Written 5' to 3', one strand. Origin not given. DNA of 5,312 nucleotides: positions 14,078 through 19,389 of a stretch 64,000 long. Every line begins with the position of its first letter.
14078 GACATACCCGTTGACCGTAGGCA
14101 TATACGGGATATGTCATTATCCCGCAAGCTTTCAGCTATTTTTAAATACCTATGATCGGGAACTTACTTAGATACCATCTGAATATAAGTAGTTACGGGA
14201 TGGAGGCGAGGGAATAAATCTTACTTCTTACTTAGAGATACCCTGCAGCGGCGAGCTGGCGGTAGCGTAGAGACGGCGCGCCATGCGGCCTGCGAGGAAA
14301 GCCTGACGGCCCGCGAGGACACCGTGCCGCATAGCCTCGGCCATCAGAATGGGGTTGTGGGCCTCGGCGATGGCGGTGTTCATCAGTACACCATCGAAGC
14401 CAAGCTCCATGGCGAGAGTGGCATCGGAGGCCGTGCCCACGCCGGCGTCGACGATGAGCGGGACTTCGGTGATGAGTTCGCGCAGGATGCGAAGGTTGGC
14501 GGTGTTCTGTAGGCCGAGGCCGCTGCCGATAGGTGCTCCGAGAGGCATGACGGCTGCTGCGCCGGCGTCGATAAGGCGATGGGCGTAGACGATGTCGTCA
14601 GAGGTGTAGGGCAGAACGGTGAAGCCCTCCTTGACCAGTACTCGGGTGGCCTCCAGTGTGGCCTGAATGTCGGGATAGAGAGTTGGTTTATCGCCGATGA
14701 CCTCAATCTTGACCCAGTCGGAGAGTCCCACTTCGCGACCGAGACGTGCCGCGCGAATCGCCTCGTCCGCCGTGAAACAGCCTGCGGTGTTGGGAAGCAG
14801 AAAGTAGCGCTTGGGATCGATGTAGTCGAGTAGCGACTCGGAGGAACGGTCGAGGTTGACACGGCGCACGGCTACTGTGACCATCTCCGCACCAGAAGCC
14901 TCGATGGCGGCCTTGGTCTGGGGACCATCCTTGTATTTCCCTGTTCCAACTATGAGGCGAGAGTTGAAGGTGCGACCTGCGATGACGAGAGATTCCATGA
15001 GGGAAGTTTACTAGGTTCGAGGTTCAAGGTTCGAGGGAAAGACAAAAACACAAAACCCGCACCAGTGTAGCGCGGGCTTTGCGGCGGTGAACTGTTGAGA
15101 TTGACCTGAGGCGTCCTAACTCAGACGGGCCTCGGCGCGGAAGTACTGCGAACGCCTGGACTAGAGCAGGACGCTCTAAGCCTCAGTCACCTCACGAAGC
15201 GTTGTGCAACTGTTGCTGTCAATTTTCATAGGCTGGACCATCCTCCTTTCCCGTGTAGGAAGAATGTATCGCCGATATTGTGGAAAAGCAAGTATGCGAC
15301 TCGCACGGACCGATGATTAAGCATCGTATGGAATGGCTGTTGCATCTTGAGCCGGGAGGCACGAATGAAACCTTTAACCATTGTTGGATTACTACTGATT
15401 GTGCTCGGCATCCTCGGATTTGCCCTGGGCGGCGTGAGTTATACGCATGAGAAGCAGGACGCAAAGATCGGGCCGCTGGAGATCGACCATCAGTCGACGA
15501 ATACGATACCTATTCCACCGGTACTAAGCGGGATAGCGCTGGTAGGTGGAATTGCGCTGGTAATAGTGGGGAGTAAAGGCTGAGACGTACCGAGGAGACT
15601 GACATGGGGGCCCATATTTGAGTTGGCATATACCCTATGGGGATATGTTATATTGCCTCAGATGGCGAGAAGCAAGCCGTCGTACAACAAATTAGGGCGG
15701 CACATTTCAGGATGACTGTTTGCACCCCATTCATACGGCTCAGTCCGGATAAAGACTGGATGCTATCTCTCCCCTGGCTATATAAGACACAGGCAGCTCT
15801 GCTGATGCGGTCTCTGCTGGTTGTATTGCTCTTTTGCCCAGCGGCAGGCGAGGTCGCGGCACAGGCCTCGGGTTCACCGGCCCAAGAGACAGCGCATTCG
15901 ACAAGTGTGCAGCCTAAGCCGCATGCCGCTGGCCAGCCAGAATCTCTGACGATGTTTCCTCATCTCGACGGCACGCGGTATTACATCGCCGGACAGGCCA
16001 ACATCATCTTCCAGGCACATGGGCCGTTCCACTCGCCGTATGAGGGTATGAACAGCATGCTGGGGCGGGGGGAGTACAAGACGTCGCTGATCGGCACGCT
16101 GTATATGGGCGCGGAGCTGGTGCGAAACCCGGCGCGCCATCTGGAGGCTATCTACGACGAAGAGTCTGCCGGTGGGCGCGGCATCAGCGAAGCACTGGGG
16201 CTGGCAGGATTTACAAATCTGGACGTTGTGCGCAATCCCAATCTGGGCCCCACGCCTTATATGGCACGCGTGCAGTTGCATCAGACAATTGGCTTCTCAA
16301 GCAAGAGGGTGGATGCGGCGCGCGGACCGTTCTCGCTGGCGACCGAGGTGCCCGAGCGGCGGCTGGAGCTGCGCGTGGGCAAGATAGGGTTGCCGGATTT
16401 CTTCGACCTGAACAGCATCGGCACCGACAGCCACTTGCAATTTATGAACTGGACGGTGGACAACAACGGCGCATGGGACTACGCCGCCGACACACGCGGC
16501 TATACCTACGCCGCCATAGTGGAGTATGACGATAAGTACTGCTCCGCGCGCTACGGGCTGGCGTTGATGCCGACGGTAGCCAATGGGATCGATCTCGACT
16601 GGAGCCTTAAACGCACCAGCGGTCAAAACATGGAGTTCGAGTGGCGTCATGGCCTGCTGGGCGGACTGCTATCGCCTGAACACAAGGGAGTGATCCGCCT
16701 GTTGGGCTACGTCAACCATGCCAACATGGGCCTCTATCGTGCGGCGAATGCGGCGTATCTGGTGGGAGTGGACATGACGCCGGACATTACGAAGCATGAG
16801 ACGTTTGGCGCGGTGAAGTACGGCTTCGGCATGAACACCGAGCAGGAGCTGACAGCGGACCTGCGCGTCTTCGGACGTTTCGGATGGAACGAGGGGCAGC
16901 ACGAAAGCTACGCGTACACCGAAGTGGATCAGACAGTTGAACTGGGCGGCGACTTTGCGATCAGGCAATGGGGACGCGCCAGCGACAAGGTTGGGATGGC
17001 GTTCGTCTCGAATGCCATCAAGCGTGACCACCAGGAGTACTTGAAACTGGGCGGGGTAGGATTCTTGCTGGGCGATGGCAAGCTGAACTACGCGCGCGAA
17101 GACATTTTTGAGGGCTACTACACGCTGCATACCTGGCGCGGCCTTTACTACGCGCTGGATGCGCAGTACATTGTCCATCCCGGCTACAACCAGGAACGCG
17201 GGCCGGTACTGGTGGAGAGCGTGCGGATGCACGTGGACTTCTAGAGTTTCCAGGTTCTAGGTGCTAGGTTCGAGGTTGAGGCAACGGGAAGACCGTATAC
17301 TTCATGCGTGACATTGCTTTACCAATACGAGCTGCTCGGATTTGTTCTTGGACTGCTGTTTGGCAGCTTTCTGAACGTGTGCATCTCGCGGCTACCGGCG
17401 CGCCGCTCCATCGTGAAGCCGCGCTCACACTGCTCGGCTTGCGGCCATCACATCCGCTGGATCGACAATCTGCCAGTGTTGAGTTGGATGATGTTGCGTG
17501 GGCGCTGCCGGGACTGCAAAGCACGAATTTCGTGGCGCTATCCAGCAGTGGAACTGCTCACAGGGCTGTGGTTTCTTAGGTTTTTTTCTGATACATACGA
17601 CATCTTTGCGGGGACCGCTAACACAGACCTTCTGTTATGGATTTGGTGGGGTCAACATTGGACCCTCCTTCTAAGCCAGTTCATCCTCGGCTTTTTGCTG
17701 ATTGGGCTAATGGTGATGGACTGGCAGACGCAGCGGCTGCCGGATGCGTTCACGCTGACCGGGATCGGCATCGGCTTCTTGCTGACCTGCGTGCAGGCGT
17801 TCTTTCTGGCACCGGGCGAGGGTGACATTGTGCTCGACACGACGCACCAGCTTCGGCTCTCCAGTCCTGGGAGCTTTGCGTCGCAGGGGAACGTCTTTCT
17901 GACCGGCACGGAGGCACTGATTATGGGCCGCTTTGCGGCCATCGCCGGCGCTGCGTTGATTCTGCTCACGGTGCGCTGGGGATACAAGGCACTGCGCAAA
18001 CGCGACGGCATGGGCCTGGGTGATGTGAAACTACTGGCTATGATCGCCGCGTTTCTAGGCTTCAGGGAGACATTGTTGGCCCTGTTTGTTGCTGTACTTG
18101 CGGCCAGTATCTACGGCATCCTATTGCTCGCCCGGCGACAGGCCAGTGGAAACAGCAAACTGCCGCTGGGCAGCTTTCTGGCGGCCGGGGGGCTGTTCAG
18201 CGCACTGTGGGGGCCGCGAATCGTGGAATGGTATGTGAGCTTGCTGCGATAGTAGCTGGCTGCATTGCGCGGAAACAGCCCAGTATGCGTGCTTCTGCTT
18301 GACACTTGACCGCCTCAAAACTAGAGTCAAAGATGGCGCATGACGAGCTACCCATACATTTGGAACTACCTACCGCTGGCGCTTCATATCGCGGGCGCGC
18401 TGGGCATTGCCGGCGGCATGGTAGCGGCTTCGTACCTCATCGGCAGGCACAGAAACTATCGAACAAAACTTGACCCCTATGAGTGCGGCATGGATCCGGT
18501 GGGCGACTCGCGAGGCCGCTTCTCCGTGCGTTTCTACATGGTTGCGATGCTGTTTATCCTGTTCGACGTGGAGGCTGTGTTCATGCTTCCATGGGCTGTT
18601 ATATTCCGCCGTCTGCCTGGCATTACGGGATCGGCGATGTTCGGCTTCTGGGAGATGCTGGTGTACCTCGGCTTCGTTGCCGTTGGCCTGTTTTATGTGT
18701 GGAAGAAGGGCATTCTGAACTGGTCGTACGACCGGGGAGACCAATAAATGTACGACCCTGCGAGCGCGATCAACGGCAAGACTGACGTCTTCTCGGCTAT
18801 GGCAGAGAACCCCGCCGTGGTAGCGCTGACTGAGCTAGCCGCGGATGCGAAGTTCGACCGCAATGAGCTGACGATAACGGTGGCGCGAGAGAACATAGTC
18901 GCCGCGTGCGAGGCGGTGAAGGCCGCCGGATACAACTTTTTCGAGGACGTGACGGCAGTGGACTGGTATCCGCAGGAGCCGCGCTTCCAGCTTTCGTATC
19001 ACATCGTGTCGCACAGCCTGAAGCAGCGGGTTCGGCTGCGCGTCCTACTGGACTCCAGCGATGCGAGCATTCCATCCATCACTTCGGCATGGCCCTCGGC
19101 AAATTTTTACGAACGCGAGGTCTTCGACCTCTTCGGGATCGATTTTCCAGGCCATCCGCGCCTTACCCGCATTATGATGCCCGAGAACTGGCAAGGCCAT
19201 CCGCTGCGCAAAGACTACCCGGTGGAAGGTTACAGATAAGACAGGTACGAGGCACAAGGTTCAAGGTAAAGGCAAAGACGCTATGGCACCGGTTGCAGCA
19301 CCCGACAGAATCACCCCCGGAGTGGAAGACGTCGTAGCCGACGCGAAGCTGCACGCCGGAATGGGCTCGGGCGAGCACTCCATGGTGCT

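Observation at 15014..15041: Dispersed family of imperfect 7-nt tandem repeats (GGTTCRA)n in 5' leaders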

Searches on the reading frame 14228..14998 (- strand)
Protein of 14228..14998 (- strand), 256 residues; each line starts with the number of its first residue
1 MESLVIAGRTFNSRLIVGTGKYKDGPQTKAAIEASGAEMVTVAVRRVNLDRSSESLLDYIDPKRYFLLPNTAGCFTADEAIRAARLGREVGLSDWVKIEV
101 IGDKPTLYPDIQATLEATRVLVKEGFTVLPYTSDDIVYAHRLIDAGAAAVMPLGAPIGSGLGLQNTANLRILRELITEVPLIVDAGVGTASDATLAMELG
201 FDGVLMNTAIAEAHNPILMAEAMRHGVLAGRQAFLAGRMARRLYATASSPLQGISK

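Call 13: find_encoding_contigs(protein=window:14228-14998:-, flank=10000, max_places=6)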
Protein window:14228-14998:- (256 aa): 5 contigs read that carry it; 5 places shown.
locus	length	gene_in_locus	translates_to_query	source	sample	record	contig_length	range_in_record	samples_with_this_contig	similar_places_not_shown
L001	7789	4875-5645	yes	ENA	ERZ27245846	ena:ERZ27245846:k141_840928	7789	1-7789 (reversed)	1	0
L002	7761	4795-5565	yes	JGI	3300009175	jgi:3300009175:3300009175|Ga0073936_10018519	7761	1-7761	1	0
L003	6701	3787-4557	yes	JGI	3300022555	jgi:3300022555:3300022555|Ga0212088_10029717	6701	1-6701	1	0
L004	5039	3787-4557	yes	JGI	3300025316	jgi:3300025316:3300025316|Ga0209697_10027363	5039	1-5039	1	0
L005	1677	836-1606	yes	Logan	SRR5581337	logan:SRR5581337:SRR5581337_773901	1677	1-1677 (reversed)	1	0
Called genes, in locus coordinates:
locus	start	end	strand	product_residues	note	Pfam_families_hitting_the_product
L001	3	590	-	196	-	?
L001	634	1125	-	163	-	PF00329:Complex1_30kDa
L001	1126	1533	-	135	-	PF00507:Oxidored_q4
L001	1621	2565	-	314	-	PF06750:A24_N_bact, PF01478:Peptidase_A24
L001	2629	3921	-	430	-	PF04966:OprB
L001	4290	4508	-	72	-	-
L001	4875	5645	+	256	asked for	PF05690:ThiG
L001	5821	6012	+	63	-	-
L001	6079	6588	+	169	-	PF02075:RuvC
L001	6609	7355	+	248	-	-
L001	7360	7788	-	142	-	PF00398:RrnaAD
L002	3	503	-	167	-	?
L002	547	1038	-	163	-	PF00329:Complex1_30kDa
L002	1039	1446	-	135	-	PF00507:Oxidored_q4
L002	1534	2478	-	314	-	PF06750:A24_N_bact, PF01478:Peptidase_A24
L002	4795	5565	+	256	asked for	PF05690:ThiG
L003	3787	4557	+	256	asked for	PF05690:ThiG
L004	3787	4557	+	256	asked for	PF05690:ThiG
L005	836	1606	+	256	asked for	PF05690:ThiG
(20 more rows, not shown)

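Call 71: search_protein_families(library=pfam, proteins=[window:14228-14998:-], max_evalue=0.01)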
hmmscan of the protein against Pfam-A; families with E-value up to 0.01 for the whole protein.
window:14228-14998:- (256 aa): 2 families
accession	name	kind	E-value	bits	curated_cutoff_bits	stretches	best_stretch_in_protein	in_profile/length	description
PF05690.20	ThiG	-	8.4e-108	359.8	23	1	6-250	2-247/247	Thiazole biosynthesis protein ThiG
PF00977.27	His_biosynth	-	0.0039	17.1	23.6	0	165-220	58-113/228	Histidine biosynthesis protein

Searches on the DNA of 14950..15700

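Call 64: search_rna_families(source=window, start=14950, end=15700, threshold=evalue, max_evalue=10, show_alignments=2)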
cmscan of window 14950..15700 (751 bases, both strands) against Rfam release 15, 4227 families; matches with E-value up to 10: 4.
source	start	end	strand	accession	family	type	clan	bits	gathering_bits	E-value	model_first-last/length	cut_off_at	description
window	15044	15123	-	RF01772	rnk_pseudo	Cis-reg; leader;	-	17.1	55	3.6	1-108/108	no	Pseudomonas rnk leader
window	15046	15104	-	RF00506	Thr_leader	Cis-reg; leader;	-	16.8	55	2.1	1-118/118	no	Threonine operon leader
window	14990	15070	+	RF02248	Six3os1_3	Gene; lncRNA;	-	13.6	40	0.66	1-75/75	no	Six3os1 conserved region 3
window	15052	15080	-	RF00512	Leu_leader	Cis-reg; leader;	-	13.1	50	9.9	120-145/148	no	Leucine operon leader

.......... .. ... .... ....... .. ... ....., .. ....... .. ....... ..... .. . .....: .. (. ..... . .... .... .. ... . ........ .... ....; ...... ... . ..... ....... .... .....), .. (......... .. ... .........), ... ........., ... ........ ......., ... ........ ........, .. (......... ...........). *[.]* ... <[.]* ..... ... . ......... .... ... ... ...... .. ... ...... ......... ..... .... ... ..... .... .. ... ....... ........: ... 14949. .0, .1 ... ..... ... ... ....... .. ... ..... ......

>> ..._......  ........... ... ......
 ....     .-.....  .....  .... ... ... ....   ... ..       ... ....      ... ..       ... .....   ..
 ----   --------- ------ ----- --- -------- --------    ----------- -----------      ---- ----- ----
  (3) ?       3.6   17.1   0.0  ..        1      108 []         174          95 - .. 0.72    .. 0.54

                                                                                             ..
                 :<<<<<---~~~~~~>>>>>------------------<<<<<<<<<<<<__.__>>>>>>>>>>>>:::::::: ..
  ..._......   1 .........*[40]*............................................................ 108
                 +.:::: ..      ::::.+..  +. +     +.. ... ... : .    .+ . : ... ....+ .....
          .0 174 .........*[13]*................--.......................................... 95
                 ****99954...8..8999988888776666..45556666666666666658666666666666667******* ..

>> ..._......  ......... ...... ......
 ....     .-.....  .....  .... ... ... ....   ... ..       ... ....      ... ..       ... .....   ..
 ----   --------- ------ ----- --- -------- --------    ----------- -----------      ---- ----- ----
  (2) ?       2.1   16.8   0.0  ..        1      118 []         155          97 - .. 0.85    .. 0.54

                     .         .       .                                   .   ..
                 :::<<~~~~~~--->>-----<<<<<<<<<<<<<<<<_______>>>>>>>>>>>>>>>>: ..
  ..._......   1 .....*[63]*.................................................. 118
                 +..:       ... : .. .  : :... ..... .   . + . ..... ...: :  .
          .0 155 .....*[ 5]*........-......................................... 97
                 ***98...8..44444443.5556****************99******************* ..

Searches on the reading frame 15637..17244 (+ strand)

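Call 82: search_protein_families(library=pfam, proteins=[window:15637-17244:+], max_evalue=0.001)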
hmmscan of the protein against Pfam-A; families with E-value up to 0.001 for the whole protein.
window:15637-17244:+ (535 aa): 1 family
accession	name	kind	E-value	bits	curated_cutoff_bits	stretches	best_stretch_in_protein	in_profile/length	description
PF04966.18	OprB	-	9.7e-24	84.9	22.9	1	177-535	35-372/372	Carbohydrate-selective porin, OprB family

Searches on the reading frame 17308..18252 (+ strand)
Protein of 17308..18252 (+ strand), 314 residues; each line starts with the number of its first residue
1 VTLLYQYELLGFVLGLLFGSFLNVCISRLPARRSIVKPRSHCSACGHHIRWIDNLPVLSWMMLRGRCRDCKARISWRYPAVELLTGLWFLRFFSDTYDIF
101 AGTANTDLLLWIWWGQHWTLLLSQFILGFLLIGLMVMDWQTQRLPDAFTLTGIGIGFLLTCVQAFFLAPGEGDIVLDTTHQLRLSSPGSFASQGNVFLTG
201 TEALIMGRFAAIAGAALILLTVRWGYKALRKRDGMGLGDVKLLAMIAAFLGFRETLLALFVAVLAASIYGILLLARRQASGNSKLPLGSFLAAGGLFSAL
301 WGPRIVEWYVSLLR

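Call 71: search_protein_families(library=pfam, proteins=[window:17308-18252:+], max_evalue=0.01)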
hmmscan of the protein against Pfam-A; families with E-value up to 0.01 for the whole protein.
window:17308-18252:+ (314 aa): 2 families
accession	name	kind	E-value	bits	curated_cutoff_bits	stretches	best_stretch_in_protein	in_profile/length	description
PF06750.18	A24_N_bact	-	1.1e-36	125.2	23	1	13-92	1-80/84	Bacterial Peptidase A24 N-terminal domain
PF01478.23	Peptidase_A24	-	5.1e-13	49.8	26.5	2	210-271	51-104/104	Type IV leader peptidase family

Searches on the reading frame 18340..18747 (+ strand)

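Call 82: search_protein_families(library=pfam, proteins=[window:18340-18747:+], max_evalue=0.001)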
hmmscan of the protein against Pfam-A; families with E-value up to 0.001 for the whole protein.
window:18340-18747:+ (135 aa): 1 family
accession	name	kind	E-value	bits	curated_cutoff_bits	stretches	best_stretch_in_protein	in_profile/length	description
PF00507.24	Oxidored_q4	-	5.9e-37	126.3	23.3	1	27-128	4-99/99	NADH-ubiquinone/plastoquinone oxidoreductase, chain 3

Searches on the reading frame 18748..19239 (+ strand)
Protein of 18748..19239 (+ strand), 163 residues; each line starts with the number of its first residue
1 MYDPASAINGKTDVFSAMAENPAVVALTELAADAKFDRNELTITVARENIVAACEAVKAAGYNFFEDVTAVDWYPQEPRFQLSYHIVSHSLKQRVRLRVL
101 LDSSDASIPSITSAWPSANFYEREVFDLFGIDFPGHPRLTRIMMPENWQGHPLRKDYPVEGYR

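Call 82: search_protein_families(library=pfam, proteins=[window:18748-19239:+], max_evalue=0.001)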
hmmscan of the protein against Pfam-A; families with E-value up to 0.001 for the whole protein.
window:18748-19239:+ (163 aa): 1 family
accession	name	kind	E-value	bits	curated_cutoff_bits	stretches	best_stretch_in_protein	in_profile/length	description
PF00329.25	Complex1_30kDa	-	8.7e-44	149.5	22.5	1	43-162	1-123/124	Respiratory-chain NADH dehydrogenase, 30 Kd subunit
